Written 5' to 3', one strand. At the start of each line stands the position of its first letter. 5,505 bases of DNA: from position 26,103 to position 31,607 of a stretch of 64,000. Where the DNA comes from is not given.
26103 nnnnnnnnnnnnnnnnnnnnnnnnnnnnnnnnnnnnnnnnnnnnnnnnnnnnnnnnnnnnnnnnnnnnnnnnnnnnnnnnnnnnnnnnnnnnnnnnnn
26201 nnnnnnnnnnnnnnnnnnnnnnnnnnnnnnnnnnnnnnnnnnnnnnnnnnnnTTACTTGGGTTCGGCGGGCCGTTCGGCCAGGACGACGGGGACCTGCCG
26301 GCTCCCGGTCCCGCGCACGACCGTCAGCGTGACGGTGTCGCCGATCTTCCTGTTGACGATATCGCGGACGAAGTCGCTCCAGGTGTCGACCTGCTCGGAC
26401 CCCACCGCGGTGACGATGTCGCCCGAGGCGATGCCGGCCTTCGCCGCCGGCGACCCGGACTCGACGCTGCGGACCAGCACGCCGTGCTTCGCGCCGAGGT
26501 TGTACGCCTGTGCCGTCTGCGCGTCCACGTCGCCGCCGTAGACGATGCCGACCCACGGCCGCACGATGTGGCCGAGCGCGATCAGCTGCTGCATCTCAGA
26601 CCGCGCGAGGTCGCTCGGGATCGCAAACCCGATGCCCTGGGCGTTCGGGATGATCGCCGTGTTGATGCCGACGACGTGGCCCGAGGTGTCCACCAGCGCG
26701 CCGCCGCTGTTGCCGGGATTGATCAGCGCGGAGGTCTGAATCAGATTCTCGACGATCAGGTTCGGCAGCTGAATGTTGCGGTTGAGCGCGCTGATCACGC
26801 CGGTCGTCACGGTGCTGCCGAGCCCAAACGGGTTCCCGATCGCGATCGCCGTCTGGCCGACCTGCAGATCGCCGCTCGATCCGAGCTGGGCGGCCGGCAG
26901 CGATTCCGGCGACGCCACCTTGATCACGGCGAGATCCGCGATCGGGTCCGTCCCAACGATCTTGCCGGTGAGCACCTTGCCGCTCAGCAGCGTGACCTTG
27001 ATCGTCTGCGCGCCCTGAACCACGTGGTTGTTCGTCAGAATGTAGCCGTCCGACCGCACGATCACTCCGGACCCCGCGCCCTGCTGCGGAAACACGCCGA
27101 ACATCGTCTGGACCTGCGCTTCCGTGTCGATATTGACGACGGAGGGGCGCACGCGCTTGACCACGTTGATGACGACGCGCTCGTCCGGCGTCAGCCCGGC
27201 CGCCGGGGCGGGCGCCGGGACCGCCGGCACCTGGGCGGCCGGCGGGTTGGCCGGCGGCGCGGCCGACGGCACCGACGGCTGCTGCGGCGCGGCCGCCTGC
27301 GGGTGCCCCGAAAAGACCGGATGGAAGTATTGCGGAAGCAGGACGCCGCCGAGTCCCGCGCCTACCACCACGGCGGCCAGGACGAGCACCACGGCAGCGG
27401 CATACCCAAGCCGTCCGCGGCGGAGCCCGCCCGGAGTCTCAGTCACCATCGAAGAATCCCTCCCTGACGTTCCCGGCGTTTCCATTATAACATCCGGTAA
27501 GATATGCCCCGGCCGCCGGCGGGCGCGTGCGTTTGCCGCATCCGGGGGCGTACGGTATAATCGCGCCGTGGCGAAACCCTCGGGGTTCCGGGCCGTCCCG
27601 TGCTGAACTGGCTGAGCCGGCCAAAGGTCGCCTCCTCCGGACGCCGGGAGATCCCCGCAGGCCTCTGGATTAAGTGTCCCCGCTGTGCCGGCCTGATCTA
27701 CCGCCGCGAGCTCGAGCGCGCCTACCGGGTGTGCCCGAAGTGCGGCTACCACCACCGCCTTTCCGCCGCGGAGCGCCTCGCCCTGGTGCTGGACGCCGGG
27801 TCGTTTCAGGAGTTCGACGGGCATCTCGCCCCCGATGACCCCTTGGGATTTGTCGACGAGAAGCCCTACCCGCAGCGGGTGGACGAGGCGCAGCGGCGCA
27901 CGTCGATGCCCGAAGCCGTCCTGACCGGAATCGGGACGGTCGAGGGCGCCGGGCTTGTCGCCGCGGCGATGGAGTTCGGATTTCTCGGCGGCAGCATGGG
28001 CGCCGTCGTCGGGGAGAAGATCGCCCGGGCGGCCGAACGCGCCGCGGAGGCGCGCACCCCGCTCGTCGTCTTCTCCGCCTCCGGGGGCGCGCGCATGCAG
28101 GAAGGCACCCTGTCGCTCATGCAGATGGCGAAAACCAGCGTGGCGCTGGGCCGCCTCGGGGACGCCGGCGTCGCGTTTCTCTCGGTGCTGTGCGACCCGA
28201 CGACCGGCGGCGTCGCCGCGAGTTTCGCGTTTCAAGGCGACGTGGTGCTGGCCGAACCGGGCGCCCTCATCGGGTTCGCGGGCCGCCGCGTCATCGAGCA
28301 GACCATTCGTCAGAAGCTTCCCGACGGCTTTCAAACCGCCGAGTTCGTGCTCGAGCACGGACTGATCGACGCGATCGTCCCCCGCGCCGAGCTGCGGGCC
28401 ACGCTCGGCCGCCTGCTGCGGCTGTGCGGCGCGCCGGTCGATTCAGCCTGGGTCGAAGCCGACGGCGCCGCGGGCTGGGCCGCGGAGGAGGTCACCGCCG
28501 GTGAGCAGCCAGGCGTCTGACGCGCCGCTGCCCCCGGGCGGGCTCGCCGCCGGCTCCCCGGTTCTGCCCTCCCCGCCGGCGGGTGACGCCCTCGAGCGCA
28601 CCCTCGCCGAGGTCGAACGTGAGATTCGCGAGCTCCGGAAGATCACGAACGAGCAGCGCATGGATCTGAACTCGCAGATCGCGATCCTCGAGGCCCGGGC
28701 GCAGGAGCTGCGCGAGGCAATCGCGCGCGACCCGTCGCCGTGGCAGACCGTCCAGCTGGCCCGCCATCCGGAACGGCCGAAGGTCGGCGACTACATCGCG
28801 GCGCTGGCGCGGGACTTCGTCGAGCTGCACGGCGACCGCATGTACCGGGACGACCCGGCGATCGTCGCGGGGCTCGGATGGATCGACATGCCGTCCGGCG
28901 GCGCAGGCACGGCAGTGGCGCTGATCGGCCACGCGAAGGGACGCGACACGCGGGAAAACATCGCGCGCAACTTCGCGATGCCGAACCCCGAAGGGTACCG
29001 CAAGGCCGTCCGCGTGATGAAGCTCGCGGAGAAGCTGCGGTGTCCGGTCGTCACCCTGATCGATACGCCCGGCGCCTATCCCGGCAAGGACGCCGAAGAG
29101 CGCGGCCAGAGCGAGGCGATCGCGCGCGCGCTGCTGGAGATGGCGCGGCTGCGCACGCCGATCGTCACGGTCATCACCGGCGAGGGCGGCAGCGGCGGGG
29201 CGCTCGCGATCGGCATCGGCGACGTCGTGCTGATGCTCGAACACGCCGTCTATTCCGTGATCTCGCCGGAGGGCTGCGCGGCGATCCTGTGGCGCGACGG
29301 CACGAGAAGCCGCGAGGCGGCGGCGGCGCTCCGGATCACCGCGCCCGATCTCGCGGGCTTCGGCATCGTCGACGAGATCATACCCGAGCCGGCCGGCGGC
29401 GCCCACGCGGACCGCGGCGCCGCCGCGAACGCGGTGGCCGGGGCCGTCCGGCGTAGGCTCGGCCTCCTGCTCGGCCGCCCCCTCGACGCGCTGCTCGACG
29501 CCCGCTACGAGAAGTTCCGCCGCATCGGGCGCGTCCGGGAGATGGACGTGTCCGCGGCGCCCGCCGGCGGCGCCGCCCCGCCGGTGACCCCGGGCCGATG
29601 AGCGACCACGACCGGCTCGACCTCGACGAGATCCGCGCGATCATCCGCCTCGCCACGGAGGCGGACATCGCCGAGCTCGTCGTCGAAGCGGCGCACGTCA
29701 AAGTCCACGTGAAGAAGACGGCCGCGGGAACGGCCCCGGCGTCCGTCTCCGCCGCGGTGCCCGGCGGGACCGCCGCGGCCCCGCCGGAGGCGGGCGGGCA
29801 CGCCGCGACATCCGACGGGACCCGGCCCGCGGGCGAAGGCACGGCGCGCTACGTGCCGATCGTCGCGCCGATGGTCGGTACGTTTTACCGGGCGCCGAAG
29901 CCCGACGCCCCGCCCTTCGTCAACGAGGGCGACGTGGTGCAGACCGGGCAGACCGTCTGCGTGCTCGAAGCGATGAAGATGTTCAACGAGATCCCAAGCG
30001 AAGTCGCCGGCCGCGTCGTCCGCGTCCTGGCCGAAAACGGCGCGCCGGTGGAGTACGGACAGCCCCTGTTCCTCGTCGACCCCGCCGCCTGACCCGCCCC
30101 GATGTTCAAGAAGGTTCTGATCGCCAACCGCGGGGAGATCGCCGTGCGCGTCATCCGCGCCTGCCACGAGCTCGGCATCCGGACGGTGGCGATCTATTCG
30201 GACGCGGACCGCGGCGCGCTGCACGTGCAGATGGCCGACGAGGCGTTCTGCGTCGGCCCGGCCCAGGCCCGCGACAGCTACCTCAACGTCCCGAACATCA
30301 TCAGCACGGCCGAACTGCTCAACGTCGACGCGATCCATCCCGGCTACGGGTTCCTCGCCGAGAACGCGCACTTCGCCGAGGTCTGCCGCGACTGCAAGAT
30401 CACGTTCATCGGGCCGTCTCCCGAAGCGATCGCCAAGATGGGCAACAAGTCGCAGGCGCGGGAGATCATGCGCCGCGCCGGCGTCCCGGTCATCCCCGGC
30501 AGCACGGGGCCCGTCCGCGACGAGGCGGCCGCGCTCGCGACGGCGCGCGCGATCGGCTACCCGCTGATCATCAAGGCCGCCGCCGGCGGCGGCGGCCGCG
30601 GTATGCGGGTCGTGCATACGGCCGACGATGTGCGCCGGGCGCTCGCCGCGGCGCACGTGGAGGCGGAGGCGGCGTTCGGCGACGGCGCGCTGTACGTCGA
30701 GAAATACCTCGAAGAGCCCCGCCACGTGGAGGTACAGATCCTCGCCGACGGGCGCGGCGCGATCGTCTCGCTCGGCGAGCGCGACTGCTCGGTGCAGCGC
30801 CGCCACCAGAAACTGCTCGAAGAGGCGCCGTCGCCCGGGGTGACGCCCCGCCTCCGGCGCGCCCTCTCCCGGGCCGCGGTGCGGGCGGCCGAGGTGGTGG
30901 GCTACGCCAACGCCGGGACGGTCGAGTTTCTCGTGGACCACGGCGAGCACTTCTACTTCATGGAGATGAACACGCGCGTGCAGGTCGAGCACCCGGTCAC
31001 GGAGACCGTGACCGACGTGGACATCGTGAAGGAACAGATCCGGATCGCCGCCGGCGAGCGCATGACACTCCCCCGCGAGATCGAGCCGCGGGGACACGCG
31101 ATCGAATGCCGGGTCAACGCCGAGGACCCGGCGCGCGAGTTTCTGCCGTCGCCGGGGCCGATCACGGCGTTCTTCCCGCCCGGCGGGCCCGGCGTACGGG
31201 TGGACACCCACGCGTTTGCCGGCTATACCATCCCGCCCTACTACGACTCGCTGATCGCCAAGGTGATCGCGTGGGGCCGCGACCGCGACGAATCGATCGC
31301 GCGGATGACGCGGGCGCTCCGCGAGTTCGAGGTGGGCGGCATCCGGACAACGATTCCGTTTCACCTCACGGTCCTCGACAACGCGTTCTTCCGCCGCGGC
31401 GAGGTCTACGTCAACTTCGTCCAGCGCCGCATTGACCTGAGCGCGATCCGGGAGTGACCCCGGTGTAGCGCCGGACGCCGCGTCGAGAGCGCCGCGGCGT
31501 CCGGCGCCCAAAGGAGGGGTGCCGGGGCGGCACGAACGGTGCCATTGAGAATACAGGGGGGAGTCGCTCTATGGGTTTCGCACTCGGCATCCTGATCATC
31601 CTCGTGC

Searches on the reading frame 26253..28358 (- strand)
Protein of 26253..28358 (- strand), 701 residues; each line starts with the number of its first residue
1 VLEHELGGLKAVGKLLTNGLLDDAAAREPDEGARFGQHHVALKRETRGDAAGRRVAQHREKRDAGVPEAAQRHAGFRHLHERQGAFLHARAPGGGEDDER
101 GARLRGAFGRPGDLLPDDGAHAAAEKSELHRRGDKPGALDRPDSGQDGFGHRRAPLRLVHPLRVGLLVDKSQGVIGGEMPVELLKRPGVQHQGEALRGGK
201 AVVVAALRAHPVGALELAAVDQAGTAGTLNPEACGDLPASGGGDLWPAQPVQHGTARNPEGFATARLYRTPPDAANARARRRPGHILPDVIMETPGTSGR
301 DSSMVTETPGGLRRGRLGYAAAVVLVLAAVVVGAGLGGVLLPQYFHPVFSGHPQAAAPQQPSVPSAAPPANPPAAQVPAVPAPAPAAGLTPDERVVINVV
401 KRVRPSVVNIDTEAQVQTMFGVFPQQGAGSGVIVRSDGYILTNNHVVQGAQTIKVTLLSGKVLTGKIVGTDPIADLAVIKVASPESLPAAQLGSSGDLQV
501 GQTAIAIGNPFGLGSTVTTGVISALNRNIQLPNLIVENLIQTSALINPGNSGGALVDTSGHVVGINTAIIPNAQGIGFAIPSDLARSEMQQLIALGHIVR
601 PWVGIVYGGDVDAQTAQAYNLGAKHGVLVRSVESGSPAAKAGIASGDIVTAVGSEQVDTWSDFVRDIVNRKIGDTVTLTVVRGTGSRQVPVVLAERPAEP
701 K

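Call 46: search_protein_families(library=pfam, proteins=[window:26253-28358:-], max_evalue=0.00001)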
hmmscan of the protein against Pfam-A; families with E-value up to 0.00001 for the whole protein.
window:26253-28358:- (701 aa): 5 families
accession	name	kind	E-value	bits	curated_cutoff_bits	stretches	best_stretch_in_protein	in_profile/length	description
PF13365.12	Trypsin_2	-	8.9e-33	114.5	27.6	1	429-565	1-144/144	Trypsin-like peptidase domain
PF00089.32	Trypsin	-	1.7e-16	61.2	20.6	1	429-583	27-214/220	Trypsin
PF13180.12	PDZ_2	-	7.8e-15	55.4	27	1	624-690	11-77/80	PDZ domain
PF17820.7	PDZ_6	-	2e-08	34.3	27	1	629-682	2-54/54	PDZ domain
PF00595.29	PDZ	-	9.6e-08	32.7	23.2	1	604-680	13-80/81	PDZ domain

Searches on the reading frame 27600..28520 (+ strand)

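Call 46: search_protein_families(library=pfam, proteins=[window:27600-28520:+], max_evalue=0.00001)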
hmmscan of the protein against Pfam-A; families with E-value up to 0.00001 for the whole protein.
window:27600-28520:+ (306 aa): 2 families
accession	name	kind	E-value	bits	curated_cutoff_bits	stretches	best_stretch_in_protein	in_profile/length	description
PF01039.27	Carboxyl_trans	-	3.7e-19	69.1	22.3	1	54-235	8-176/493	Carboxyl transferase domain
PF17848.7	Zn_ribbon_ACC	-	1.4e-10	41.6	24.5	1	23-48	1-26/26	Acetyl-CoA carboxylase zinc finger domain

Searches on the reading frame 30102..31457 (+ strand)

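Call 46: search_protein_families(library=pfam, proteins=[window:30102-31457:+], max_evalue=0.00001)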
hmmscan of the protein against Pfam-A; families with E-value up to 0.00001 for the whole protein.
window:30102-31457:+ (451 aa): 5 families
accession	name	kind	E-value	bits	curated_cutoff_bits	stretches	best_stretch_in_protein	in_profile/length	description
PF02786.22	CPSase_L_D2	-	3e-75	252.8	19.8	1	116-321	2-208/211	Carbamoyl-phosphate synthase L chain, ATP binding domain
PF00289.28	Biotin_carb_N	-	6.6e-47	159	25.5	1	1-110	1-110/110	Biotin carboxylase, N-terminal domain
PF02785.25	Biotin_carb_C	-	4.6e-39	133.3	32.4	1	335-441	1-107/108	Biotin carboxylase C-terminal domain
PF07478.18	Dala_Dala_lig_C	-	1.2e-09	38.4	24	1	144-291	28-174/204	D-ala D-ala ligase C-terminus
PF02222.28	ATP-grasp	-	4.3e-07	30.2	27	1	138-293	16-163/179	ATP-grasp domain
